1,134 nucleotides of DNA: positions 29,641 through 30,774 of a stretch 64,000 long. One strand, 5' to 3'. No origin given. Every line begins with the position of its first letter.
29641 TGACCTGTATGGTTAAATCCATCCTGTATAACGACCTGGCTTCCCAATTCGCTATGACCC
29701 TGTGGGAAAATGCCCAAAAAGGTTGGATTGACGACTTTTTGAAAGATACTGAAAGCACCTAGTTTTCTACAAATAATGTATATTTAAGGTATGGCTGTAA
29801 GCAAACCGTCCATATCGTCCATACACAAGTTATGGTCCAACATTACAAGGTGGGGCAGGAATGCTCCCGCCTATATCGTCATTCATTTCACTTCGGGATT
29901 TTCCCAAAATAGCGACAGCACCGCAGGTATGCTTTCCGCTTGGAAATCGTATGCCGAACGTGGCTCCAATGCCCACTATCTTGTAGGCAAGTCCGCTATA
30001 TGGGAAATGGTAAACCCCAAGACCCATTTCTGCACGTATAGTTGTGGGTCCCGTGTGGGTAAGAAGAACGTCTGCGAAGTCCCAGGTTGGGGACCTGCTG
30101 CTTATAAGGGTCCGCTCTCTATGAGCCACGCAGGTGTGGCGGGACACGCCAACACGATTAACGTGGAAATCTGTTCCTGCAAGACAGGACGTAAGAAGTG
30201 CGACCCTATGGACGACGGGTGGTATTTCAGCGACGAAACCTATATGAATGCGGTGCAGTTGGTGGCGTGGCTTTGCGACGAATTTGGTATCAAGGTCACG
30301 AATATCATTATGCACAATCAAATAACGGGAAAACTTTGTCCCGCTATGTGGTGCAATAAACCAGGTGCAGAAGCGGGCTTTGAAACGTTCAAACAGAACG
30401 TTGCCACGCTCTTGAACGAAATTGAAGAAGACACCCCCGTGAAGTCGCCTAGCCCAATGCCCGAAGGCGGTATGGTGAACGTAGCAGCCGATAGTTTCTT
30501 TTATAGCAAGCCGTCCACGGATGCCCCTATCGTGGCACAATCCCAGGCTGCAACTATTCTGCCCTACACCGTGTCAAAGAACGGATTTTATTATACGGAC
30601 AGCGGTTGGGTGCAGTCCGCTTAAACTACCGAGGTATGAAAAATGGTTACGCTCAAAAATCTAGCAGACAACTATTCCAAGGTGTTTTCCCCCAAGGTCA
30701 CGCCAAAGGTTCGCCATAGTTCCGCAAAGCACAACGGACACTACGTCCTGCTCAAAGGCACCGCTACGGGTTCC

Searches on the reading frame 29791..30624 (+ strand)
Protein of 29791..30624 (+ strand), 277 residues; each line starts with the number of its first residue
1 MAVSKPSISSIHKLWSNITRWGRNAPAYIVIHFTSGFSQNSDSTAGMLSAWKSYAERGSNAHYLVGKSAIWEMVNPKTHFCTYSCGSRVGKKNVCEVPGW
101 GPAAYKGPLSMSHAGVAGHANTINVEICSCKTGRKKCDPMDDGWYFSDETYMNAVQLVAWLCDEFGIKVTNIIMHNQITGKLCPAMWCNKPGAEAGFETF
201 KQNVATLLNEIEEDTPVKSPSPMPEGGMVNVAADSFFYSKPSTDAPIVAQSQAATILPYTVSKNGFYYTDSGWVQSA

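Call 66: search_protein_families(library=phrogs, proteins=[window:29791-30624:+], max_evalue=0.001)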
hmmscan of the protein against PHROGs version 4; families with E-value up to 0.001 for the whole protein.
window:29791-30624:+ (277 aa): 13 families
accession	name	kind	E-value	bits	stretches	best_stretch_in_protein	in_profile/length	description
phrog_1794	-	lysis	2.3e-18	67.7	1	20-216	50-206/336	amidase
phrog_9611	-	lysis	2e-14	54.8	1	25-215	22-175/246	endolysin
phrog_833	-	lysis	1.2e-13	52.4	1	25-253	29-203/294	endolysin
phrog_2338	-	lysis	3.7e-12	47.3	1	11-225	13-193/346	endolysin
phrog_670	-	lysis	3.9e-12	46.8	1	25-218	112-264/596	endolysin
phrog_1493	-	lysis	5.8e-12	46.5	1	22-227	30-189/394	endolysin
phrog_3088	-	lysis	1e-10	42.8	1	23-215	21-167/248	amidase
phrog_19265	-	unknown function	4.4e-10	40.7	1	136-189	89-146/293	-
phrog_5182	-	lysis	1.3e-06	29.3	1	112-216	89-195/321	endolysin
phrog_880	-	lysis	2.4e-05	24.9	1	24-256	191-384/435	endolysin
phrog_15001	-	lysis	2.8e-05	24.4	1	118-231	110-219/367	endolysin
phrog_7698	-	lysis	4.2e-05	24.5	1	131-220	95-168/316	endolysin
phrog_18955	-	unknown function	0.00014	21.6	1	118-207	362-439/483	-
